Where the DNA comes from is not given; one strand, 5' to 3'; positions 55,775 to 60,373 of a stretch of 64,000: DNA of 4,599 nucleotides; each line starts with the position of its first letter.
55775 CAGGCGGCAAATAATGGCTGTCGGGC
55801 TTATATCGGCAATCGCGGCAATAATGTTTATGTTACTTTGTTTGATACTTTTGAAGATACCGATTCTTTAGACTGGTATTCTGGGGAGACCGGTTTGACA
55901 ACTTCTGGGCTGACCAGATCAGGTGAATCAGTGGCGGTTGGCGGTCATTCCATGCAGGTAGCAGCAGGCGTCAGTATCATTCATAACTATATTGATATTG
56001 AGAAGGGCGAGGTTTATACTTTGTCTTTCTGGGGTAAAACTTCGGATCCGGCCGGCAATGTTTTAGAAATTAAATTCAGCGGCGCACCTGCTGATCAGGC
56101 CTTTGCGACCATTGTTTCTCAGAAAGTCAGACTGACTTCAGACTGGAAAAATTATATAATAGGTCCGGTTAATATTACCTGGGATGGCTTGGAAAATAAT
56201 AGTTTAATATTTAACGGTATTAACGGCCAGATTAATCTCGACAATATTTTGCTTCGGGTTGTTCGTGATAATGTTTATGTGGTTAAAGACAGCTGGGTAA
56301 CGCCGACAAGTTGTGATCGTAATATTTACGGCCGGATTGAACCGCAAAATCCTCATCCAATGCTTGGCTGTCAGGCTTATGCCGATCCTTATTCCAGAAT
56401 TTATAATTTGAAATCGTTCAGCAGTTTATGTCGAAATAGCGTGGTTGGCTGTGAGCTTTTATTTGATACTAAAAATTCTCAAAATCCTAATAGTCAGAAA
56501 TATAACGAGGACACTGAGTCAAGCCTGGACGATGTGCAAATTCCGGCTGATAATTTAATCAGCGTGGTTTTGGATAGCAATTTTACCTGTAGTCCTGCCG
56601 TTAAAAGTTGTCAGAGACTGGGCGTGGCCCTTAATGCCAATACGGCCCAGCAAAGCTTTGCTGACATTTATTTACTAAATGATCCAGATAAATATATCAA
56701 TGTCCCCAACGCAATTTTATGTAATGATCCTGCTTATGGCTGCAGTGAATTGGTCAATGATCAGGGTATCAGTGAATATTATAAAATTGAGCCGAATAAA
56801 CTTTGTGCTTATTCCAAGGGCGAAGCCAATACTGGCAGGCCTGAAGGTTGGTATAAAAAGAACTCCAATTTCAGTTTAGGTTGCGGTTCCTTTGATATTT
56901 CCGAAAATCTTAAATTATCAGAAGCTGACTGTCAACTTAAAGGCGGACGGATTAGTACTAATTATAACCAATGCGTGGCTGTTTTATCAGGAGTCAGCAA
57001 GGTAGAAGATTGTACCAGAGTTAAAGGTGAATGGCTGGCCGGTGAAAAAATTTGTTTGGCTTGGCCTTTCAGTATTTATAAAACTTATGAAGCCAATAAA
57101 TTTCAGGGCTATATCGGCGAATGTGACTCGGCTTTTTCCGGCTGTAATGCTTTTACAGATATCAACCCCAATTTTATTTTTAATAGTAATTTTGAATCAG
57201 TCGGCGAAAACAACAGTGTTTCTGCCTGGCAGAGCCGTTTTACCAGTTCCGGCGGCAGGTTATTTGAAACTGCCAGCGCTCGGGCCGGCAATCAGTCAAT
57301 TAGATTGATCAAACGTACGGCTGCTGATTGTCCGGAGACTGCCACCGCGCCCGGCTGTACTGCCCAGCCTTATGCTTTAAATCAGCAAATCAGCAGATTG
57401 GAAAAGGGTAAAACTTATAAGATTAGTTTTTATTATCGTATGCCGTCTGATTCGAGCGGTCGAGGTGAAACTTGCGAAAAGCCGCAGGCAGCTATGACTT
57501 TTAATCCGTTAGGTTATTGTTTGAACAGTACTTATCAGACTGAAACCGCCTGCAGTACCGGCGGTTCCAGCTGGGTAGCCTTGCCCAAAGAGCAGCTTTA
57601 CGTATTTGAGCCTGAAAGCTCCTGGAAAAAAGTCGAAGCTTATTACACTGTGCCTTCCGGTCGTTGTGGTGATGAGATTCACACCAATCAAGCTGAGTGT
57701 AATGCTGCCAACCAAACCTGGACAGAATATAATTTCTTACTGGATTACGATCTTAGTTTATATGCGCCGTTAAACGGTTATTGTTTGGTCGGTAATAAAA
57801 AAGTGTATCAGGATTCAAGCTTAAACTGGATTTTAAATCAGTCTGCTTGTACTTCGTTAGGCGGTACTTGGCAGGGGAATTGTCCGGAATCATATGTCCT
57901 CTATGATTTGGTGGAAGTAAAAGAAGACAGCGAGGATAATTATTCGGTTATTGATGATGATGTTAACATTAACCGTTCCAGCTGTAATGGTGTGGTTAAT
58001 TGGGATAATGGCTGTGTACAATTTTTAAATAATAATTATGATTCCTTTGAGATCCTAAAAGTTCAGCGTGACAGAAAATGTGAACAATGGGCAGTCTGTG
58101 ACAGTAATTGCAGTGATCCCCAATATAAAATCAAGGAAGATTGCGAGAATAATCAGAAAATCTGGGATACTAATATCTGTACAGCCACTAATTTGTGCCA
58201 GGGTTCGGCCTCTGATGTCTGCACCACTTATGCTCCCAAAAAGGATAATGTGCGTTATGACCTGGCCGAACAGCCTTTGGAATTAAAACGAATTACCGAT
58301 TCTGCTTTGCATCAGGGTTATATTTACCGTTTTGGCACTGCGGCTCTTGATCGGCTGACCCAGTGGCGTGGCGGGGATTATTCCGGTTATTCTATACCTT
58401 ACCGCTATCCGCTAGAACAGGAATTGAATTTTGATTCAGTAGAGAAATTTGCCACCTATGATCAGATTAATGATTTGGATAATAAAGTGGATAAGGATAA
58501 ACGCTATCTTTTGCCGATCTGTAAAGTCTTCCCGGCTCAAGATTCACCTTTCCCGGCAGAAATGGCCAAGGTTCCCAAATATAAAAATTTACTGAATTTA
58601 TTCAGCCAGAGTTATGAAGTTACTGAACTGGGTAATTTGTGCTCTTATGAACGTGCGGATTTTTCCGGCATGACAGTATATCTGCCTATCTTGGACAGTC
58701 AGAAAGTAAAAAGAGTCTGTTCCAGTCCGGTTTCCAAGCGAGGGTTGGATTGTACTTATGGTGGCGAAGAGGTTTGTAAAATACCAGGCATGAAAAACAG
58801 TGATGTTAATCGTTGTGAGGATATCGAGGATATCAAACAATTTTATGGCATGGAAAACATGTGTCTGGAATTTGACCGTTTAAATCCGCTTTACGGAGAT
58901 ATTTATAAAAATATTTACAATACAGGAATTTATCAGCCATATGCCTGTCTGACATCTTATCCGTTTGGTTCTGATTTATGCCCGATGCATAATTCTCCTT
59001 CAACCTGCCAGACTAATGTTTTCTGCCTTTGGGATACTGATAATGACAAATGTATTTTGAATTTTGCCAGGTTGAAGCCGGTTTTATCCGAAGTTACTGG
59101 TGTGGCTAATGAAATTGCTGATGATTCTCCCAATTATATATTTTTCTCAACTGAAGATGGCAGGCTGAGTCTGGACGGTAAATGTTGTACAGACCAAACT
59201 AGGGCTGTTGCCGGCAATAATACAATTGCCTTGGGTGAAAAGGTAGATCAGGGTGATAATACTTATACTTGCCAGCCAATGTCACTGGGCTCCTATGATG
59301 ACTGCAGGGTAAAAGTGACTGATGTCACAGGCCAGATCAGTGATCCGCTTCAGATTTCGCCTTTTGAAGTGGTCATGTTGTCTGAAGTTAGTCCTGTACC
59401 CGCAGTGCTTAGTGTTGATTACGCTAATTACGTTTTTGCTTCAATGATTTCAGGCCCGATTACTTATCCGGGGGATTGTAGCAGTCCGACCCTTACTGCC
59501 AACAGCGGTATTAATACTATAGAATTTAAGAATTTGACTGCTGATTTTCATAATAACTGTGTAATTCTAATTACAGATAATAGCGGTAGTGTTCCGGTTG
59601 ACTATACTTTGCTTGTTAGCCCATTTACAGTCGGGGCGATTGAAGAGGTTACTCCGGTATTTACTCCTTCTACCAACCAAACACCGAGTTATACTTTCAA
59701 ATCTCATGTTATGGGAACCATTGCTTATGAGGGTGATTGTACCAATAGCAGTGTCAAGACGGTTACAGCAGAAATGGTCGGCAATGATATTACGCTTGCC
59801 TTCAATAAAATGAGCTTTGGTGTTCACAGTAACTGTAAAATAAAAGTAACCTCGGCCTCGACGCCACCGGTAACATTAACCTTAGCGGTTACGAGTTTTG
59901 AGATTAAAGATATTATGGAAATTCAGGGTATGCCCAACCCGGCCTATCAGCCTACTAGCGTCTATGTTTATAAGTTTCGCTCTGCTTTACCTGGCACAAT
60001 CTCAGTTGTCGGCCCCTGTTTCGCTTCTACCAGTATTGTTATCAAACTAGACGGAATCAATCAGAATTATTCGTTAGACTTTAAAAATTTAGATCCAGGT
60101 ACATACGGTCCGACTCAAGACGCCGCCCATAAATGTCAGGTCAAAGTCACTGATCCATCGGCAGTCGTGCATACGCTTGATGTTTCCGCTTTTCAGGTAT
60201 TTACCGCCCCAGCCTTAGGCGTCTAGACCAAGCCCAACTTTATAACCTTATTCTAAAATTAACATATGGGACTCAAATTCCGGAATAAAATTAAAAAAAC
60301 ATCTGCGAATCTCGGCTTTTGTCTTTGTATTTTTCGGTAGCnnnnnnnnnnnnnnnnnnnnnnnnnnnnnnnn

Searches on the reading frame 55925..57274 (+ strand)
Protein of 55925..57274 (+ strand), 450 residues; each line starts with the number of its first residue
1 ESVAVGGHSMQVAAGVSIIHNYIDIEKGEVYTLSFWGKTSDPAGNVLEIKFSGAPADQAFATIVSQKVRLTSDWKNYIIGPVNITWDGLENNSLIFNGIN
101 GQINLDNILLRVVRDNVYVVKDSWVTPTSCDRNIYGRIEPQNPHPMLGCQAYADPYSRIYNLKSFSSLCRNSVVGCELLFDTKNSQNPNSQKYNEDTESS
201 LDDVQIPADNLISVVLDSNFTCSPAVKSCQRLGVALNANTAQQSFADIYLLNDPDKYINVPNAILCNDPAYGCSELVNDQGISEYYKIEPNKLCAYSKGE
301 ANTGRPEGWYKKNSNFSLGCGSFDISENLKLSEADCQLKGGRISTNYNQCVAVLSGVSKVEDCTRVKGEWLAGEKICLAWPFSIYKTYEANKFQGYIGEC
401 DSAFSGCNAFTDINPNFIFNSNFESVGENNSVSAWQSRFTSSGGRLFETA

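Call 18: search_protein_families(library=pfam, proteins=[window:55925-57274:+], max_evalue=0.1)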
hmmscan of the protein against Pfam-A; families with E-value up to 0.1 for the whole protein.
window:55925-57274:+ (450 aa): 1 family
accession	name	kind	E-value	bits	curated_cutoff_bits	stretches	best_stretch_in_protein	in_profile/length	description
PF02018.23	CBM_4_9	-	0.0023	18.7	25.9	1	18-77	52-112/136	Carbohydrate binding domain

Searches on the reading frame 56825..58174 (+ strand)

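Call 18: search_protein_families(library=pfam, proteins=[window:56825-58174:+], max_evalue=0.1)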
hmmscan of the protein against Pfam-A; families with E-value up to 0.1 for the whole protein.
window:56825-58174:+ (450 aa): 3 families
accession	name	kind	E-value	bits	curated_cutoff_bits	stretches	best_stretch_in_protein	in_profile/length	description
PF02018.23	CBM_4_9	-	5.3e-06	27.3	25.9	1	116-210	2-77/136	Carbohydrate binding domain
PF17974.7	GalBD_like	-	0.0048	17.3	26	1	188-252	98-168/190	Galactose-binding domain-like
PF24424.1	FNG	-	0.051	14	27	0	188-228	56-88/146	FNG domain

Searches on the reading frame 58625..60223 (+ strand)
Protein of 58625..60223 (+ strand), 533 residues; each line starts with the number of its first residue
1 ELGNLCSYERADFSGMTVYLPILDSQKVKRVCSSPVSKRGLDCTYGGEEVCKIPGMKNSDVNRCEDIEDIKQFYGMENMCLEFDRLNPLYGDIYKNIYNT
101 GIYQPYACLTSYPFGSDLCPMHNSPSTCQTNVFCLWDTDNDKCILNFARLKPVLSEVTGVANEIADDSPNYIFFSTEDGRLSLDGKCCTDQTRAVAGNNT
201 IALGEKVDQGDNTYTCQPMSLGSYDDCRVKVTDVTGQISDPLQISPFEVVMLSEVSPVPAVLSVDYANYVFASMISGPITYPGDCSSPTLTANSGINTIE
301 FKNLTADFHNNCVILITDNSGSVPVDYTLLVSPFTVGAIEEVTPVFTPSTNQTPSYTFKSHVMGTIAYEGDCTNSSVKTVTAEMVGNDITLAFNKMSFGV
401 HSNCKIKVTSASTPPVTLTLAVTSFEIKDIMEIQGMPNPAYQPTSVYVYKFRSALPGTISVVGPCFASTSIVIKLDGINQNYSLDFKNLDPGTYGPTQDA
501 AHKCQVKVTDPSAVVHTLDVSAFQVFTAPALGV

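Call 18: search_protein_families(library=pfam, proteins=[window:58625-60223:+], max_evalue=0.1)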
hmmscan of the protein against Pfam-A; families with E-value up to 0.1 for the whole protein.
window:58625-60223:+ (533 aa): 1 family
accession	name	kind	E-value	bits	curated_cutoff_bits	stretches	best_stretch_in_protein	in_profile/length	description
PF03995.18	Inhibitor_I36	-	0.05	14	21.1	0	124-140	4-20/69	Peptidase inhibitor family I36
